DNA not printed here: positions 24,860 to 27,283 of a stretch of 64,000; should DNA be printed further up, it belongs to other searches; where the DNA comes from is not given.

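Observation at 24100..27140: AT-rich insertion between accD and folC carrying a lone tandem-AAA+ ATPase: a candidate defence or stress islet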

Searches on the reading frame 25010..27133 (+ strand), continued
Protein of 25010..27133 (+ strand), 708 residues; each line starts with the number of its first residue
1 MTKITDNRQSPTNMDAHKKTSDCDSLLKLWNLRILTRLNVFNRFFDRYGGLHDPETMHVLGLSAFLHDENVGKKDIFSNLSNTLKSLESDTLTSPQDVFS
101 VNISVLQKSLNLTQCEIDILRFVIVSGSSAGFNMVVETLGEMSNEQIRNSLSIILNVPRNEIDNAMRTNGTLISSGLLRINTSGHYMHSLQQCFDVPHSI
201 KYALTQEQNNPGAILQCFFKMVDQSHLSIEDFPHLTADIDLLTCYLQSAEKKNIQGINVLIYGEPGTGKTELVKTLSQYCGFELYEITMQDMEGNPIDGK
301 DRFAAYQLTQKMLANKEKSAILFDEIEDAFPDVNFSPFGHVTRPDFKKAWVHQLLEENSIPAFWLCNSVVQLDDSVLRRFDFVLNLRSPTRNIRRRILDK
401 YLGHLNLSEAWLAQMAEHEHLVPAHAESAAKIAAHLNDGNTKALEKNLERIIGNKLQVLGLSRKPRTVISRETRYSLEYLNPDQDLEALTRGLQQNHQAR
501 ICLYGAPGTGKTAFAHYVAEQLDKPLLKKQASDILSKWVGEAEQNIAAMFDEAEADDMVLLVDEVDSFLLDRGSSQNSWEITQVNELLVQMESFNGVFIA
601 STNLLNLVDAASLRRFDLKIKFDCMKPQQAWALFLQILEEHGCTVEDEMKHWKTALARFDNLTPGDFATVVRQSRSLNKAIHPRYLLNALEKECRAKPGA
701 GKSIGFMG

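Call 10: find_encoding_contigs(protein=P0002, flank=6000, max_places=4)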
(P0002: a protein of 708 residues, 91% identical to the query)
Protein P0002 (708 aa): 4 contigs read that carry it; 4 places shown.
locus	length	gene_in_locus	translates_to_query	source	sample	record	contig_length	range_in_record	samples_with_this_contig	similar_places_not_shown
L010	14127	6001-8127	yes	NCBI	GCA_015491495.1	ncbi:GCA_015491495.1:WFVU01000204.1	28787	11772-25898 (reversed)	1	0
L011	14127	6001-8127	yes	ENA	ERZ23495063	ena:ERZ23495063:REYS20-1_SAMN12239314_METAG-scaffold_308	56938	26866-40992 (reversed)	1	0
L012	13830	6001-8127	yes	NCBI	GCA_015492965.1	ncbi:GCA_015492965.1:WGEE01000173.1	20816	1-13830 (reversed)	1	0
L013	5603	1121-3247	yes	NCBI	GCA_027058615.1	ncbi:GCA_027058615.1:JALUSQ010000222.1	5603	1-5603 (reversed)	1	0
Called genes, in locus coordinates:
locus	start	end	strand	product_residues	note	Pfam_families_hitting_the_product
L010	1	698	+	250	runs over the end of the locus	-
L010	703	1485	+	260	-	PF01416:PseudoU_synth_1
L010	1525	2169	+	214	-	PF00697:PRAI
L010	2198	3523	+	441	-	PF00291:PALP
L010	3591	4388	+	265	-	PF00290:Trp_syntA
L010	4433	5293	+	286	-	PF17848:Zn_ribbon_ACC, PF01039:Carboxyl_trans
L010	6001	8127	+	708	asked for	PF01637:ATPase_2 (faint), PF13207:AAA_17 (faint), PF00493:MCM (faint), PF02367:TsaE (faint), PF05496:RuvB_N (faint), PF13191:AAA_16 (faint), PF00004:AAA, PF00004:AAA, +10 more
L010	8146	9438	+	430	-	PF08245:Mur_ligase_M, PF02875:Mur_ligase_C, PF27239:FOL3_C (weak)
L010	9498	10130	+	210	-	PF05036:SPOR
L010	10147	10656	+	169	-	PF02674:Colicin_V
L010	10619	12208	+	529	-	PF13522:GATase_6, PF13537:GATase_7, PF00156:Pribosyltran (weak)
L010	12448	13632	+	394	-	PF01053:Cys_Met_Meta_PP, PF00155:Aminotran_1_2, PF01041:DegT_DnrJ_EryC1 (weak), PF00266:Aminotran_5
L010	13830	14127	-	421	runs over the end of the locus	PF13424:TPR_12 (weak), PF24885:TPR_NPHP3, PF13424:TPR_12, PF00515:TPR_1 (weak), PF13424:TPR_12, PF24885:TPR_NPHP3, PF13424:TPR_12, PF13374:TPR_10 (weak), +10 more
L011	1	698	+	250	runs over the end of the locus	-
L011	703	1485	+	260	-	PF01416:PseudoU_synth_1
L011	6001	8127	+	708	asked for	PF01637:ATPase_2 (faint), PF13207:AAA_17 (faint), PF00493:MCM (faint), PF02367:TsaE (faint), PF05496:RuvB_N (faint), PF13191:AAA_16 (faint), PF00004:AAA, PF00004:AAA, +10 more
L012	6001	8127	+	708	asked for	PF01637:ATPase_2 (faint), PF13207:AAA_17 (faint), PF00493:MCM (faint), PF02367:TsaE (faint), PF05496:RuvB_N (faint), PF13191:AAA_16 (faint), PF00004:AAA, PF00004:AAA, +10 more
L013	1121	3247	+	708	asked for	PF01637:ATPase_2 (faint), PF13207:AAA_17 (faint), PF00493:MCM (faint), PF02367:TsaE (faint), PF05496:RuvB_N (faint), PF13191:AAA_16 (faint), PF00004:AAA, PF00004:AAA, +10 more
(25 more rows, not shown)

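Call 11: find_encoding_contigs(protein=P0005, flank=6000, max_places=3)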
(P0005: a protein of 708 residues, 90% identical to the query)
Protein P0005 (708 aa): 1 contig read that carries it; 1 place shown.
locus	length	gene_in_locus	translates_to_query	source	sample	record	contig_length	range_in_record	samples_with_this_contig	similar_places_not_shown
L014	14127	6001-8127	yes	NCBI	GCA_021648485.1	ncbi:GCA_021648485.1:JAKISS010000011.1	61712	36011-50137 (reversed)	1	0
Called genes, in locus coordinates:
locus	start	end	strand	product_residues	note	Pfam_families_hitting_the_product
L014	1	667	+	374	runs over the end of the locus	PF00291:PALP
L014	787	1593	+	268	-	PF00290:Trp_syntA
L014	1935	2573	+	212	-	-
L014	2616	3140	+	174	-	-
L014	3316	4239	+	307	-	PF17848:Zn_ribbon_ACC, PF01039:Carboxyl_trans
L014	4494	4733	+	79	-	-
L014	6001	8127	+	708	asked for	PF13086:AAA_11 (faint), PF13207:AAA_17 (faint), PF01637:ATPase_2 (faint), PF00910:RNA_helicase (faint), PF00493:MCM (faint), PF02367:TsaE (faint), PF00004:AAA, PF00004:AAA, +12 more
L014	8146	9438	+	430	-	PF08245:Mur_ligase_M (weak), PF02875:Mur_ligase_C, PF27239:FOL3_C (weak)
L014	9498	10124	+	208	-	PF05036:SPOR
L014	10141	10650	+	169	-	PF02674:Colicin_V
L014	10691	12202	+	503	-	PF13522:GATase_6, PF13537:GATase_7, PF00156:Pribosyltran (weak)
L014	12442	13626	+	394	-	PF01053:Cys_Met_Meta_PP, PF00155:Aminotran_1_2, PF01041:DegT_DnrJ_EryC1 (weak), PF00266:Aminotran_5 (weak)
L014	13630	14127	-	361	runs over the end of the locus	-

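Call 12: find_encoding_contigs(protein=P0014, flank=6000, max_places=3)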
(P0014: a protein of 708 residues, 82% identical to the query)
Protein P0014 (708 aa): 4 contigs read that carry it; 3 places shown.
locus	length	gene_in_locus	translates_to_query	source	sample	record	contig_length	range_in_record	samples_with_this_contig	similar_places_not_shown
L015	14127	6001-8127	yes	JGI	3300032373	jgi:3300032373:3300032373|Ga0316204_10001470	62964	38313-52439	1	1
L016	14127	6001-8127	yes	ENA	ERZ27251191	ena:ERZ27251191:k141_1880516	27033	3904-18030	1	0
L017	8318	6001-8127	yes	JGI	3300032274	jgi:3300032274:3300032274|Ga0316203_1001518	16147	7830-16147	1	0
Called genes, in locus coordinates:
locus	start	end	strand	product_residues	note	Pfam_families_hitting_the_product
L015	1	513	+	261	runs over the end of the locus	PF01416:PseudoU_synth_1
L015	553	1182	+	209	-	PF00697:PRAI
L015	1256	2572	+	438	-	PF00291:PALP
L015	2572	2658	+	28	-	-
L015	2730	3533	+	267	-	PF00290:Trp_syntA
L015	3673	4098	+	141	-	-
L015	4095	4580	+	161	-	-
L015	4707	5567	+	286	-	PF17848:Zn_ribbon_ACC, PF01039:Carboxyl_trans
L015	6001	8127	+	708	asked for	PF25201:nSTAND6 (faint), PF00493:MCM (faint), PF02367:TsaE (faint), PF05496:RuvB_N (faint), PF13191:AAA_16 (faint), PF00004:AAA, PF00910:RNA_helicase (faint), PF00004:AAA, +12 more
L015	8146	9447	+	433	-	PF08245:Mur_ligase_M, PF02875:Mur_ligase_C, PF27239:FOL3_C (weak)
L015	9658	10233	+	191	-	PF05036:SPOR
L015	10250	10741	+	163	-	PF02674:Colicin_V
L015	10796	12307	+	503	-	PF13522:GATase_6, PF13537:GATase_7, PF00156:Pribosyltran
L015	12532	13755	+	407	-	PF01053:Cys_Met_Meta_PP, PF00155:Aminotran_1_2, PF01041:DegT_DnrJ_EryC1 (faint), PF00266:Aminotran_5 (weak)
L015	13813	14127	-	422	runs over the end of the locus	PF13424:TPR_12, PF17874:TPR_MalT (weak), PF24885:TPR_NPHP3, PF13374:TPR_10, PF13424:TPR_12, PF24885:TPR_NPHP3, PF13424:TPR_12, PF24885:TPR_NPHP3, +14 more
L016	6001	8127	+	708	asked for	PF25201:nSTAND6 (faint), PF00493:MCM (faint), PF02367:TsaE (faint), PF05496:RuvB_N (faint), PF13191:AAA_16 (faint), PF00004:AAA, PF00910:RNA_helicase (faint), PF00004:AAA, +12 more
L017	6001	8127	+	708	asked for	PF25201:nSTAND6 (faint), PF00493:MCM (faint), PF02367:TsaE (faint), PF05496:RuvB_N (faint), PF13191:AAA_16 (faint), PF00004:AAA, PF00910:RNA_helicase (faint), PF00004:AAA, +12 more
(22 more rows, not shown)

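Call 19: find_related_loci(query=A1, collection=genome_contigs, flank=10000)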
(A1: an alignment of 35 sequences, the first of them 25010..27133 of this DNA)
Query A1 (708 aa) in genome_contigs; peptide patterns used: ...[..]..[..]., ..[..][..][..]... (x = any residue, [..] = any of these).
599 stretches matched a pattern (row limit reached: there are more); 559 encode a relative of the query (tblastn E <= 1e-3); the best 80 are kept; 80 distinct loci.
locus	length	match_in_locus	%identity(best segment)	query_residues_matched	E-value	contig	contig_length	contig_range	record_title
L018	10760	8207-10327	91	1-708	0e+0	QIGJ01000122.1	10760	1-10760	MAG: Gammaproteobacteria bacterium isolate SZUA-152 Ga0063293_10021423, whole genome shotgun sequence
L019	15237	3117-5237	90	1-708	0e+0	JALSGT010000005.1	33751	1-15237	MAG: Chromatiales bacterium isolate 354-166_maxbin2_scaf2bin.125_VB 354-166_scaffold_1110_c1, whole genome shotgun seque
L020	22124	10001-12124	90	1-708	0e+0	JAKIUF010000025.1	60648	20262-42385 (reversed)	MAG: Gammaproteobacteria bacterium isolate D100SM.bin.11 NODE_219_length_60648_cov_5.705491, whole genome shotgun sequen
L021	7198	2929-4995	50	24-707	0e+0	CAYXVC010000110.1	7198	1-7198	MAG TPA_asm: uncultured Gammaproteobacteria bacterium isolate SRP128015_co1_78 genome assembly, contig: NODE_17976_lengt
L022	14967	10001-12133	48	11-706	0e+0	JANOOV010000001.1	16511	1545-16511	MAG: Gammaproteobacteria bacterium isolate VAR_43_metabat_102 VAR_43_k141_4665708, whole genome shotgun sequence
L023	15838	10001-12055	42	26-706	1e-162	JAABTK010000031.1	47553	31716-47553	MAG: Gammaproteobacteria bacterium isolate S22.Bin169 NODE_31_length_47553_cov_18.617, whole genome shotgun sequence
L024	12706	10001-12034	41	29-706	3e-161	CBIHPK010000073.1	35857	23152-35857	MAG TPA_asm: uncultured Myxococcaceae bacterium isolate SRR18156209_binner13_Refined_17 genome assembly, contig: ERZ2733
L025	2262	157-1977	43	98-706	4e-173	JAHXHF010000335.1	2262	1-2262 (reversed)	MAG: gamma proteobacterium symbiont of Bathyaustriella thionipta isolate L181_Sed1 c_000000000927, whole genome shotgun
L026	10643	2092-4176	40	11-706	3e-157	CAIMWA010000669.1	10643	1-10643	MAG: uncultured delta proteobacterium isolate VK_bin-2715 genome assembly, contig: bin-2715:669/685, whole genome shotgu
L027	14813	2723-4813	39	4-707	7e-157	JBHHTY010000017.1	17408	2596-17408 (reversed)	MAG: Mariprofundus sp. isolate S.9.sp1_bin.5 NODE_484_length_17408_cov_4.936149, whole genome shotgun sequence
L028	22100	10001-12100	39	10-706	3e-151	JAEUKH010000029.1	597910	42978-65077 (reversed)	MAG: Myxococcales bacterium isolate new MAG-90 k141_63815, whole genome shotgun sequence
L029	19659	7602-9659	40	26-707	4e-151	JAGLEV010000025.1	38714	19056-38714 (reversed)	MAG: Thiotrichaceae bacterium isolate SW_4_8 ROV167.bin.8.fa_25, whole genome shotgun sequence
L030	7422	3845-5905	40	24-707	1e-149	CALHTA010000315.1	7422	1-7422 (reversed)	MAG: uncultured Thiotrichaceae bacterium isolate R2_Bin_Bin_9_1 genome assembly, contig: c_000001240669, whole genome sh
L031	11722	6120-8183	40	24-708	9e-150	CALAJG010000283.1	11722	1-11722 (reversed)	MAG: uncultured Leucothrix sp. isolate R2_Bin_Bin_189_1 genome assembly, contig: c_000003125088, whole genome shotgun se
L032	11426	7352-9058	44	139-706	3e-148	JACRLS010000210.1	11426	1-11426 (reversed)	MAG: Nitrospirae bacterium isolate NC_groundwater_1887_Pr3_B-0.1um_61_7 SR2-18-B1_coassembly_328828, whole genome shotgu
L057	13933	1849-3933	35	14-707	9e-126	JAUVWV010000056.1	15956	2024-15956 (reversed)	MAG: Thauera sp. isolate CSMAG_1199 CSMAG_1199_k127_4015500_length_15956_cov_15.0125, whole genome shotgun sequence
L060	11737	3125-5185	36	21-707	7e-125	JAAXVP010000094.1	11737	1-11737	MAG: Thiobacillus sp. isolate W9_Combined_metabat1_065 W9_Combined_metabat1_065_NODE_3060, whole genome shotgun sequence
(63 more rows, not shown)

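Call 25: search_protein_families(library=pfam, proteins=[L018:7159-8058:+, L019:783-1235:+, L019:426-779:+, L019:1769-3076:+, L003:8265-8534:+, L003:8534-9193:+, L003:9117-9593:+, L057:6275-7297:+, L060:6618-8099:+, L007:8154-9350:-], max_evalue=0.05)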
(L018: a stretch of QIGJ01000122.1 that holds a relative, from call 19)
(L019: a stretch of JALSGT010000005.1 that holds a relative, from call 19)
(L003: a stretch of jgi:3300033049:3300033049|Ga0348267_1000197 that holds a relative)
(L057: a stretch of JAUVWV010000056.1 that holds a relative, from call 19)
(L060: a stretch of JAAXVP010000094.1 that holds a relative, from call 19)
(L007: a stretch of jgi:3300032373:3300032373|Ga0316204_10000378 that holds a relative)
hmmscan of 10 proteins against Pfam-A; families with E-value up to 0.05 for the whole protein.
L018:7159-8058:+ (300 aa): 0 families

L019:783-1235:+ (151 aa): 0 families

L019:426-779:+ (118 aa): 1 family
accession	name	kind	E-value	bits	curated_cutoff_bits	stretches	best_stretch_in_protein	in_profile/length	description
PF13268.11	DUF4059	-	0.019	15.8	25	1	3-66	2-66/72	Protein of unknown function (DUF4059)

L019:1769-3076:+ (436 aa): 0 families

L003:8265-8534:+ (90 aa): 1 family
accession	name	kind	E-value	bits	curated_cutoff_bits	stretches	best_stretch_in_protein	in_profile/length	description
PF01476.26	LysM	-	4.9e-06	26.8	20.9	1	32-61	15-42/43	LysM domain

L003:8534-9193:+ (220 aa): 1 family
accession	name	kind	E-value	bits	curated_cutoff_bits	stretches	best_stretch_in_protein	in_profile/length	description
PF16013.10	DUF4781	-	0.041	13.2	27.9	0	133-202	73-144/310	Domain of unknown function (DUF4781)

L003:9117-9593:+ (159 aa): 0 families

L057:6275-7297:+ (341 aa): 2 families
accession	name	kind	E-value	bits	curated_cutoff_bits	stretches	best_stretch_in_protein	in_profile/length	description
PF25583.1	WCX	-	3.6e-12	46.9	23.9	1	254-328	7-75/76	WCX domain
PF13280.12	WYL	-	2.4e-10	40.7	21.8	1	151-217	1-67/70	WYL domain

L060:6618-8099:+ (494 aa): 3 families
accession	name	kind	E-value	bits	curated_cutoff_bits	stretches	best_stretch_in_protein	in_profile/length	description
PF11074.14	DUF2779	-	6.1e-43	146.5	23.3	1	301-424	1-126/126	Domain of unknown function(DUF2779)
PF13482.12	RNase_H_2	-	0.00092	19.6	22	1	325-492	17-164/165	RNase_H superfamily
PF01930.23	Cas_Cas4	-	0.0051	17.3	22.7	0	109-224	61-158/160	Domain of unknown function DUF83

L007:8154-9350:- (398 aa): 0 families
